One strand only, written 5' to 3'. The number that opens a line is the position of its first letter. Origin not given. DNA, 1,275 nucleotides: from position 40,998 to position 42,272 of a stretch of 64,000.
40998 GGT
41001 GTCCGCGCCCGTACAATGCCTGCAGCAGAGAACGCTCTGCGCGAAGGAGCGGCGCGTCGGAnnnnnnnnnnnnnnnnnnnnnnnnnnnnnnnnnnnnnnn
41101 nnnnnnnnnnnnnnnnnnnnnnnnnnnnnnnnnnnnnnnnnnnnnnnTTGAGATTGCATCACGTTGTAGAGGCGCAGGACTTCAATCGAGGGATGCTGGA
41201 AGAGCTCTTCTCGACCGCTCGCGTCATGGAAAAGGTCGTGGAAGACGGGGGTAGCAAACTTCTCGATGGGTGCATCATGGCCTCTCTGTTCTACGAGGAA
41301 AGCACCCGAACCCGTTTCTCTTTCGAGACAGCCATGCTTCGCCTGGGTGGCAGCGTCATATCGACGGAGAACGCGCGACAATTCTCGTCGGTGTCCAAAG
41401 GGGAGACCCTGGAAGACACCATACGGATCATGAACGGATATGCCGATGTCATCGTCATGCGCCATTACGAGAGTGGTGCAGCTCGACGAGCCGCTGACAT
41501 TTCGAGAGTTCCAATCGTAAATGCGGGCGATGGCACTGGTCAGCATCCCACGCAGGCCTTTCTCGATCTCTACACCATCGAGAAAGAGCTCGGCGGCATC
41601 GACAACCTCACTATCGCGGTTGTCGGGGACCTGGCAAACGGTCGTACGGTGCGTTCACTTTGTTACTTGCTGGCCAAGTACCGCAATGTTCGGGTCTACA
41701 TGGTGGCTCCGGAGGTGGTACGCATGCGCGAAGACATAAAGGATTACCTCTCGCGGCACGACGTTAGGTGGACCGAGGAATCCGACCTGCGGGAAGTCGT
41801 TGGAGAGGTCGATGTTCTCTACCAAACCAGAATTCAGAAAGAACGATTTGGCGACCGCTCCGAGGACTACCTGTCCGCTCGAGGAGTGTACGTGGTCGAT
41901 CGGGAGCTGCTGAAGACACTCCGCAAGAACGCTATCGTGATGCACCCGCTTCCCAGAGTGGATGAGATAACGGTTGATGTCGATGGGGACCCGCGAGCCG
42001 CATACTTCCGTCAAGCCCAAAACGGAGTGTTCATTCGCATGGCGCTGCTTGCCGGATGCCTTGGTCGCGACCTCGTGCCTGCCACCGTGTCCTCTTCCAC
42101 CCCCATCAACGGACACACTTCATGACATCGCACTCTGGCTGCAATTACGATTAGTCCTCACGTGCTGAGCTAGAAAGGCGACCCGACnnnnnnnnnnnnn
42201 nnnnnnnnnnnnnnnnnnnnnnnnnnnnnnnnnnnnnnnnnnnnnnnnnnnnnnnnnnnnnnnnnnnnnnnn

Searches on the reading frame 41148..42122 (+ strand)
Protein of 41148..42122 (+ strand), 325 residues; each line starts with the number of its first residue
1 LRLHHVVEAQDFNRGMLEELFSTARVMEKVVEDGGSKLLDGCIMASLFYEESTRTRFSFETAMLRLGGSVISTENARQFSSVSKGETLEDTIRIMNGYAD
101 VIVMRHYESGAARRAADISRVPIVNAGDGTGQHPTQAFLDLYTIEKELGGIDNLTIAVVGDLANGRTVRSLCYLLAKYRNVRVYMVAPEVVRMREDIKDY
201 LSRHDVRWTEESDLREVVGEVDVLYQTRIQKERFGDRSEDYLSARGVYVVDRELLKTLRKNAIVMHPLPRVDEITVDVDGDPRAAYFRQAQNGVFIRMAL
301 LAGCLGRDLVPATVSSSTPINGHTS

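Call 7: find_related_loci(query=window:41148-42122:+, collection=genome_contigs, flank=3000)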
Query window:41148-42122:+ (325 aa) in genome_contigs; peptide patterns used: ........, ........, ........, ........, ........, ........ (x = any residue, [..] = any of these).
540 stretches matched a pattern; 411 encode a relative of the query (tblastn E <= 1e-3); the best 80 are kept; 80 distinct loci.
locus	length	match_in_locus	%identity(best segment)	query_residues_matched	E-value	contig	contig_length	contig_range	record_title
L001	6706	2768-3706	83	1-313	8e-178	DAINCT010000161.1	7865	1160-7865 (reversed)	MAG TPA_asm: Chloroflexota bacterium isolate CTOTU41323 NODE_8131_length_7865_cov_3.661844, whole genome shotgun sequenc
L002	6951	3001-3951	79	1-319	1e-172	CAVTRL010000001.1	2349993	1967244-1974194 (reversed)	MAG: uncultured Chloroflexia bacterium isolate MFD09603.bin.1.119 genome assembly, contig: contig_14466, whole genome sh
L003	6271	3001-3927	81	1-309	1e-172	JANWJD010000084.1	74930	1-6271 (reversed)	MAG: Chloroflexi bacterium isolate CRAIB_MAG58 c_000000040935, whole genome shotgun sequence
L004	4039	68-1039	78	1-325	1e-176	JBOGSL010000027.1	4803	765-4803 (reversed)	MAG: Chloroflexota bacterium isolate TC-S_metabat2.bin.207_sub k127_4601417, whole genome shotgun sequence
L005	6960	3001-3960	80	1-324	8e-177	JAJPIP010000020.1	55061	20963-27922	MAG: Proteobacteria bacterium isolate Centralia_MAG_338 k107_34854312, whole genome shotgun sequence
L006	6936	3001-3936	78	1-312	4e-165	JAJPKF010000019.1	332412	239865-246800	MAG: Proteobacteria bacterium isolate Centralia_MAG_67 k107_1686417, whole genome shotgun sequence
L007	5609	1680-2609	78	1-311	6e-162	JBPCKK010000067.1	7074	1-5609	MAG: Chloroflexota bacterium isolate TH_ant_mag_50 S1Ck127_5268590_flag_1_multi_5.0000_len_7074, whole genome shotgun se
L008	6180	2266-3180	72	1-305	1e-149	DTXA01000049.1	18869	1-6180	MAG TPA_asm: Candidatus Latescibacterota bacterium isolate UWMA-0180 k99_1263532, whole genome shotgun sequence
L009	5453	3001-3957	67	1-325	2e-148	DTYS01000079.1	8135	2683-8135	MAG TPA_asm: Candidatus Latescibacterota bacterium isolate UWMA-0227 k99_167293, whole genome shotgun sequence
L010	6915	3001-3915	70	1-305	3e-147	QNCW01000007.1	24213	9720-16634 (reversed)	MAG: Candidatus Latescibacterota bacterium isolate B68_G9 B68_Guay9_scaffold_00973, whole genome shotgun sequence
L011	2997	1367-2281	68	1-305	6e-153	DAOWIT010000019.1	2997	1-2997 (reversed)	MAG TPA_asm: Candidatus Latescibacterota bacterium isolate CSMAG_2050 CSMAG_2050_k141_825893_length_2997_cov_16.0000, wh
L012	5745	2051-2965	69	1-305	3e-146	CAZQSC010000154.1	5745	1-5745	MAG TPA_asm: uncultured bacterium isolate SRP338002_co1_79 genome assembly, contig: NODE_12884_length_5745_cov_7.441476,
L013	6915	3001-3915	68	1-305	5e-145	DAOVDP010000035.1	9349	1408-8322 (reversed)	MAG TPA_asm: Candidatus Latescibacterota bacterium isolate CSMAG_1060 CSMAG_1060_k141_519440_length_9349_cov_12.7877, wh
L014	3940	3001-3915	67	1-305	4e-146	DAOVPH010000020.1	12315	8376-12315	MAG TPA_asm: Candidatus Latescibacterota bacterium isolate CSMAG_1544 CSMAG_1544_k141_1550783_length_12315_cov_68.2869,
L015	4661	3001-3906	70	1-302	9e-142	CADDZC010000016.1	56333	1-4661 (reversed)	Acidobacteria bacterium isolate 17 genome assembly, contig: NODE_255_length_56333_cov_43.597356, whole genome shotgun se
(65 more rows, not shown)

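Call 8: search_protein_families(library=pfam, proteins=[window:41148-42122:+])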
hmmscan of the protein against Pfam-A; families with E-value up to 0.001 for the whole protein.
window:41148-42122:+ (325 aa): 2 families
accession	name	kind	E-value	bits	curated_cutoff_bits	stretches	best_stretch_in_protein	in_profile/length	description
PF02729.26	OTCace_N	-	4.4e-45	153.8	29.9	1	5-145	2-147/148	Aspartate/ornithine carbamoyltransferase, carbamoyl-P binding domain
PF00185.30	OTCace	-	2e-32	112.9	29.4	1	153-302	2-155/157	Aspartate/ornithine carbamoyltransferase, Asp/Orn binding domain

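Call 12: find_related_loci(query=window:41148-42122:+, collection=metagenome_contigs, flank=2500)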
Query window:41148-42122:+ (325 aa) in metagenome_contigs; peptide patterns used: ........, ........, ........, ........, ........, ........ (x = any residue, [..] = any of these).
535 stretches matched a pattern; 399 encode a relative of the query (tblastn E <= 1e-3); the best 80 are kept; 80 distinct loci.
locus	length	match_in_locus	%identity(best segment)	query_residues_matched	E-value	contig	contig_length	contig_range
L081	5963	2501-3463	84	1-323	0e+0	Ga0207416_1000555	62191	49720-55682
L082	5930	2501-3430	85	1-310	8e-180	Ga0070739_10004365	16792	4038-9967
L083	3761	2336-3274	83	1-313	0e+0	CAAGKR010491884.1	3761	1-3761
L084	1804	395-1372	81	1-325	0e+0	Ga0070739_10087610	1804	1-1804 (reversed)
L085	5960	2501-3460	80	1-324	5e-177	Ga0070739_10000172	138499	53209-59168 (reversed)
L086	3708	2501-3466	80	1-322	1e-179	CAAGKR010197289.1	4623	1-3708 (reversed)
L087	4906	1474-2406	81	1-311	4e-176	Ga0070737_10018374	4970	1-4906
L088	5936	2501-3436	78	1-312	3e-165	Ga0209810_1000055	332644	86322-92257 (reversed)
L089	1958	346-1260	71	1-305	1e-159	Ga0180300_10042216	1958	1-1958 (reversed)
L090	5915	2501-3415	70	1-305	2e-147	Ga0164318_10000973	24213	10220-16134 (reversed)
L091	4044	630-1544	69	1-305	1e-148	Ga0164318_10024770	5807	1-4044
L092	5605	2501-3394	67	2-299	4e-141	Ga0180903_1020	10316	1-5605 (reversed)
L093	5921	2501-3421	67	1-307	8e-141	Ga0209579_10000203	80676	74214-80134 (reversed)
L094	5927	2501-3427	66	1-309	1e-140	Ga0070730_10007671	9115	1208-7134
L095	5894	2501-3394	70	1-298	1e-140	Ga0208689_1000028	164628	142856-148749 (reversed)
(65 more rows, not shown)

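Call 14: find_homologous_proteins(query=window:41148-42122:+, max_evalue=1e-100)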
Query window:41148-42122:+ (325 aa): 5569 proteins with E <= 1e-100 among 8000 candidates; the best 120 are listed.
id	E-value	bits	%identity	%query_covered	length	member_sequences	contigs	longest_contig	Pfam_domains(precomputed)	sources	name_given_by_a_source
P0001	2.1e-210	715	100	100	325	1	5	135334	PF00185.31,PF02729.27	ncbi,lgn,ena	-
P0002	4.1e-210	714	100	100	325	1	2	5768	PF00185.31,PF02729.27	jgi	jgi:aspartate carbamoyltransferase catalytic subunit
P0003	6.4e-210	714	100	100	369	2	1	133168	PF00185.31,PF02729.27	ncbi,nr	ncbi:MAG TPA: aspartate carbamoyltransferase [Chloroflexi bacterium]|nr:aspartate carbamoyltransfera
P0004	4.9e-209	711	99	100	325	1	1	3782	PF00185.31,PF02729.27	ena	-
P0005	7.5e-208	707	98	100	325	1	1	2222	PF00185.31,PF02729.27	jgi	jgi:aspartate carbamoyltransferase catalytic subunit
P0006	3.9e-207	704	98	100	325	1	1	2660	PF00185.31,PF02729.27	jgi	jgi:aspartate carbamoyltransferase catalytic subunit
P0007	2.1e-199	679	100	95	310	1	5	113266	PF00185.31,PF02729.27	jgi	jgi:aspartate carbamoyltransferase catalytic subunit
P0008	1.1e-197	673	94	100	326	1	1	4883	PF00185.31,PF02729.27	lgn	-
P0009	1.3e-195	667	93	100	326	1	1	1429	PF00185.31,PF02729.27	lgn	-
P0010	1.0e-186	637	93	95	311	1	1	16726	PF00185.31,PF02729.27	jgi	jgi:aspartate carbamoyltransferase catalytic subunit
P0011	9.2e-185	631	86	100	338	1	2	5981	PF00185.31,PF02729.27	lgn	-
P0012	1.2e-184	631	93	95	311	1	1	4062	PF00185.31,PF02729.27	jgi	jgi:aspartate carbamoyltransferase catalytic subunit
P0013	8.8e-183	625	86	99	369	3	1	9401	PF00185.31,PF02729.27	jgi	jgi:aspartate carbamoyltransferase catalytic subunit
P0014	1.2e-182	624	86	100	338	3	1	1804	PF00185.31,PF02729.27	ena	-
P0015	4.1e-182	622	85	99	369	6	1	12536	PF00185.31,PF02729.27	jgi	jgi:aspartate carbamoyltransferase catalytic subunit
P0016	1.3e-181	621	86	99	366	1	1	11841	PF00185.31,PF02729.27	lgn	-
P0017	3.0e-177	606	84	99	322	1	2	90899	PF00185.31,PF02729.27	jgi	-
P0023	1.3e-173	594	84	97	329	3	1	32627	PF00185.31,PF02729.27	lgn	-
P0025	7.2e-173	592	83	98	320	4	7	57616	PF00185.31,PF02729.27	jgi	jgi:aspartate carbamoyltransferase catalytic subunit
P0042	6.0e-170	582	80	99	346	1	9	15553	PF00185.31,PF02729.27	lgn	-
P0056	4.5e-168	576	81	98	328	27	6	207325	PF00185.31,PF02729.27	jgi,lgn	-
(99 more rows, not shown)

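Call 15: find_encoding_contigs(protein=P0008, flank=1500, max_places=2)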
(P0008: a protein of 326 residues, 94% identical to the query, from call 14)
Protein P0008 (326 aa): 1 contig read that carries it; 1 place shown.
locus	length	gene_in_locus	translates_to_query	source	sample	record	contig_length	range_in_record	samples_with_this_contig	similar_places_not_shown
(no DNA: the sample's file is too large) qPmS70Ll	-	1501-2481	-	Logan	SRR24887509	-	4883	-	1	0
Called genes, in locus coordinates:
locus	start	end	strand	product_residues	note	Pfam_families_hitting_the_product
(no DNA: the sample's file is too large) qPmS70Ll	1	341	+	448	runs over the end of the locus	-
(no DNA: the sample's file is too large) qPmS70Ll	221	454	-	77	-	-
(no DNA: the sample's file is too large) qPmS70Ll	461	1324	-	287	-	PF00583:Acetyltransf_1, PF13508:Acetyltransf_7 (weak)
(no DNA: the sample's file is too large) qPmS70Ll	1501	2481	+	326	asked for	PF02729:OTCace_N, PF00185:OTCace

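Call 16: find_encoding_contigs(protein=P0013, flank=1500, max_places=2)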
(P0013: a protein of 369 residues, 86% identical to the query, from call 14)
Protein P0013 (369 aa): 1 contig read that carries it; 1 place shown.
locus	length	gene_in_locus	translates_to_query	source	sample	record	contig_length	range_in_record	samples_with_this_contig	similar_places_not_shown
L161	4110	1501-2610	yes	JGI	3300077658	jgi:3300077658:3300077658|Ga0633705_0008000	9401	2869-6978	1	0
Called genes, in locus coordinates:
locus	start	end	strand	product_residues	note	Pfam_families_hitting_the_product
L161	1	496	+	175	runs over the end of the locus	PF14803:Zn_ribbon_Nudix, PF00293:NUDIX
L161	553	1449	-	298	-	PF13302:Acetyltransf_3 (weak), PF00583:Acetyltransf_1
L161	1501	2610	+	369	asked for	PF02729:OTCace_N, PF00185:OTCace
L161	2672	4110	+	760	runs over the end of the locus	PF00270:DEAD, PF04851:ResIII (weak), PF00271:Helicase_C, PF22982:WHD_HRQ1, PF09369:MZB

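Call 17: find_encoding_contigs(protein=P0016, flank=1500, max_places=2)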
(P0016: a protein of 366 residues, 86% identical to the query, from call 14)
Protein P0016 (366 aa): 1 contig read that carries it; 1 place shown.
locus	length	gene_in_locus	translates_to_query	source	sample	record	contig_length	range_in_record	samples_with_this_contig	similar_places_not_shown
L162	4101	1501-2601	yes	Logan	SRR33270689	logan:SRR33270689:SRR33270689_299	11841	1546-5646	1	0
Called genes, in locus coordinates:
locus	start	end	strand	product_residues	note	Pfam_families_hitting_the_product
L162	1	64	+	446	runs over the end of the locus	-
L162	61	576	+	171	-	PF14803:Zn_ribbon_Nudix, PF00293:NUDIX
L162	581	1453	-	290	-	PF00583:Acetyltransf_1, PF13508:Acetyltransf_7 (weak)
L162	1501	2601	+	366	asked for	PF02729:OTCace_N, PF00185:OTCace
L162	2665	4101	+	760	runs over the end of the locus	PF00270:DEAD, PF04851:ResIII (weak), PF00271:Helicase_C, PF22982:WHD_HRQ1, PF09369:MZB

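Call 18: find_encoding_contigs(protein=P0011, flank=1500, max_places=2)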
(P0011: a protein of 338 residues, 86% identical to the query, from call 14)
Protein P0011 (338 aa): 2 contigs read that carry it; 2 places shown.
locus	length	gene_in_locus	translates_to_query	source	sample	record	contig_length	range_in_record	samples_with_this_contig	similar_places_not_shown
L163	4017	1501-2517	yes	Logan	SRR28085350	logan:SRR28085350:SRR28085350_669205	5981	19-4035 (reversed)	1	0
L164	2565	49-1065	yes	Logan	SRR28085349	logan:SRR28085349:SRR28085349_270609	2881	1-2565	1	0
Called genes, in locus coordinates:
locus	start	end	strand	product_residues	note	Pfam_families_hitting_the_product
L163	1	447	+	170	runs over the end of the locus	PF08271:Zn_Ribbon_TF (weak), PF14803:Zn_ribbon_Nudix, PF00293:NUDIX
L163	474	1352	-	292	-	PF13302:Acetyltransf_3 (weak), PF00583:Acetyltransf_1, PF13508:Acetyltransf_7 (weak)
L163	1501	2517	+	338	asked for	PF02729:OTCace_N, PF00185:OTCace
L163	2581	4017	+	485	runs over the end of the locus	?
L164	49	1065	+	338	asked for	PF02729:OTCace_N, PF00185:OTCace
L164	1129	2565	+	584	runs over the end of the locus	?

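Call 20: find_encoding_contigs(protein=P0010, flank=1500, max_places=1)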
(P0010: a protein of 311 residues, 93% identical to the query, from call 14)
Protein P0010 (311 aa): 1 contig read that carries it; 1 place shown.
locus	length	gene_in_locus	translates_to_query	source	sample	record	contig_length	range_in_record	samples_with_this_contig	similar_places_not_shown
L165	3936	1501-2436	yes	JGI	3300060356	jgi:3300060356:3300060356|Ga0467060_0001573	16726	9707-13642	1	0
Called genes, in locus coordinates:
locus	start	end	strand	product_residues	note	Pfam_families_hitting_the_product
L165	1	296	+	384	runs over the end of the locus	-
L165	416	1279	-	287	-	PF00583:Acetyltransf_1, PF13508:Acetyltransf_7 (weak)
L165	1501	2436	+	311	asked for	PF02729:OTCace_N, PF00185:OTCace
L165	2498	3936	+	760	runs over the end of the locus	PF00270:DEAD, PF04851:ResIII (weak), PF00271:Helicase_C, PF22982:WHD_HRQ1, PF09369:MZB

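Call 21: find_encoding_contigs(protein=P0017, flank=1500, max_places=1)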
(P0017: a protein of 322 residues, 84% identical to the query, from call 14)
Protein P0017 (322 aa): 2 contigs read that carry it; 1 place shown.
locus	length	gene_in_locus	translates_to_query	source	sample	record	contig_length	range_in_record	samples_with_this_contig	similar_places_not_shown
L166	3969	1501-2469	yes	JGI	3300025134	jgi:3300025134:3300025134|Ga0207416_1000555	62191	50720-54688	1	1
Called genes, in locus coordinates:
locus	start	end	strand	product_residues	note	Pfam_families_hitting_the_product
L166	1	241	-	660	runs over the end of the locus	PF01134:GIDA, PF21680:GIDA_C_1st, PF13932:SAM_GIDA_C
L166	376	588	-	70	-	-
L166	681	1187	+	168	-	PF14803:Zn_ribbon_Nudix, PF00293:NUDIX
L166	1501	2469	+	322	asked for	PF02729:OTCace_N, PF00185:OTCace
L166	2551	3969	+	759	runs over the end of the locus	PF00270:DEAD, PF00271:Helicase_C, PF22982:WHD_HRQ1, PF09369:MZB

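Call 22: find_encoding_contigs(protein=P0023, flank=1500, max_places=1)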
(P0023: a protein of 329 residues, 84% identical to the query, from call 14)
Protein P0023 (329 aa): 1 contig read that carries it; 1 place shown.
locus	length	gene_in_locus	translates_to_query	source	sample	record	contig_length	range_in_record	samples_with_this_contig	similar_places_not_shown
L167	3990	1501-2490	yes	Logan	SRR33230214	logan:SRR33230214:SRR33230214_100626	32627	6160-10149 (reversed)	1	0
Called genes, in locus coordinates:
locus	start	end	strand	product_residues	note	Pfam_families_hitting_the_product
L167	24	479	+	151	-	PF00293:NUDIX, PF14815:NUDIX_4 (weak)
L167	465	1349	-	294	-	PF13302:Acetyltransf_3 (weak), PF00583:Acetyltransf_1, PF13508:Acetyltransf_7 (weak)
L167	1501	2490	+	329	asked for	PF02729:OTCace_N, PF00185:OTCace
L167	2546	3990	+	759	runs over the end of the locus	PF00270:DEAD, PF04851:ResIII (faint), PF00271:Helicase_C, PF22982:WHD_HRQ1, PF09369:MZB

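Call 23: find_encoding_contigs(protein=P0025, flank=1500, max_places=1)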
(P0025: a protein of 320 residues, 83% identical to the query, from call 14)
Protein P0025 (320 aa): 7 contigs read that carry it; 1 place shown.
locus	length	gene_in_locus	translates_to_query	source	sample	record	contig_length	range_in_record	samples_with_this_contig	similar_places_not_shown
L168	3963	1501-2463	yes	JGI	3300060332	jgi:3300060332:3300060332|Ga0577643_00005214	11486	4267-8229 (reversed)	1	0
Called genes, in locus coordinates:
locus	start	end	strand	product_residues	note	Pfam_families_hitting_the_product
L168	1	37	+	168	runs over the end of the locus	PF14803:Zn_ribbon_Nudix, PF00293:NUDIX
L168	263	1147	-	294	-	PF13302:Acetyltransf_3 (weak), PF00583:Acetyltransf_1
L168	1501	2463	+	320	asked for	PF02729:OTCace_N, PF00185:OTCace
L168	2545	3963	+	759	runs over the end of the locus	PF00270:DEAD, PF00271:Helicase_C, PF22982:WHD_HRQ1, PF09369:MZB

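Call 34: find_encoding_contigs(protein=P0004, flank=1200, max_places=1)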
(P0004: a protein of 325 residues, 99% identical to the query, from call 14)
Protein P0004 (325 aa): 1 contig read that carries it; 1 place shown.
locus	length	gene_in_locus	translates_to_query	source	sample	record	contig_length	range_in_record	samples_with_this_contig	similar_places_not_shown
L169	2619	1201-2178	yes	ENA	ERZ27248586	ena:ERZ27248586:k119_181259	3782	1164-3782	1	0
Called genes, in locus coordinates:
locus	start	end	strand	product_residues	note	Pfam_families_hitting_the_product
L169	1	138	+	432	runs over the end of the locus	?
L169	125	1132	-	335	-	PF00583:Acetyltransf_1, PF13508:Acetyltransf_7 (faint)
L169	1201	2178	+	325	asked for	PF02729:OTCace_N, PF00185:OTCace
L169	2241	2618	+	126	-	?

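Call 35: find_encoding_contigs(protein=P0012, flank=1200, max_places=1)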
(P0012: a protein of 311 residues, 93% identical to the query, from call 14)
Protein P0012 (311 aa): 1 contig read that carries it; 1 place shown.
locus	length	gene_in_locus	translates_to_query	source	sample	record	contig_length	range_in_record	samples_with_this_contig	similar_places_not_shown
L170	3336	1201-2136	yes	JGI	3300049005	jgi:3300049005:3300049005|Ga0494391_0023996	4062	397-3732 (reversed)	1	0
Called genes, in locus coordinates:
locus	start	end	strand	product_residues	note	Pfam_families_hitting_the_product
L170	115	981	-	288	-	PF13302:Acetyltransf_3 (weak), PF00583:Acetyltransf_1, PF13508:Acetyltransf_7 (weak)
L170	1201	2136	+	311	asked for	PF02729:OTCace_N, PF00185:OTCace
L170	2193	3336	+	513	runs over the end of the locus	?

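Call 59: find_encoding_contigs(protein=P0042, flank=1200, max_places=1)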
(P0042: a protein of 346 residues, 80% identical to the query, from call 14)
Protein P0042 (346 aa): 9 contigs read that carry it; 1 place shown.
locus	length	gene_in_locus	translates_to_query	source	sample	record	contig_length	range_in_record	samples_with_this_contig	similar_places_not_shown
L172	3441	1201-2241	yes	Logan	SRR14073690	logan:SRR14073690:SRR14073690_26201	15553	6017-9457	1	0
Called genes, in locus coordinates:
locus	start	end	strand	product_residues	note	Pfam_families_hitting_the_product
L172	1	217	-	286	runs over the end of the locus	PF13302:Acetyltransf_3 (weak), PF00583:Acetyltransf_1, PF13508:Acetyltransf_7 (weak)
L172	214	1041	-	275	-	PF00248:Aldo_ket_red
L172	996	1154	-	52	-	-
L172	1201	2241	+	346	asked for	PF02729:OTCace_N, PF00185:OTCace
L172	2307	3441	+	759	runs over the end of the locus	PF00270:DEAD, PF00271:Helicase_C, PF22982:WHD_HRQ1, PF09369:MZB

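Call 60: find_encoding_contigs(protein=P0056, flank=1200, max_places=1)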
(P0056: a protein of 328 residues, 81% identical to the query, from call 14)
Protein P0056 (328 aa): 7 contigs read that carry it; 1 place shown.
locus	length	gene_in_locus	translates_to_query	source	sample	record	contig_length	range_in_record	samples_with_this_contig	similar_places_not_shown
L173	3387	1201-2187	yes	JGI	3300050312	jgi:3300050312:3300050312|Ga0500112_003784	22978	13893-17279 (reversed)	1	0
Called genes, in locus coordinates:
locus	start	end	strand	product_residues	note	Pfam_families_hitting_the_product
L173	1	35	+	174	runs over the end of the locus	PF14803:Zn_ribbon_Nudix, PF00293:NUDIX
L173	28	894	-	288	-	PF00583:Acetyltransf_1, PF13508:Acetyltransf_7 (weak)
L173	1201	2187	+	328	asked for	PF02729:OTCace_N, PF00185:OTCace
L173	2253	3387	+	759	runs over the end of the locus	PF00270:DEAD, PF04851:ResIII (weak), PF00271:Helicase_C, PF22982:WHD_HRQ1, PF09369:MZB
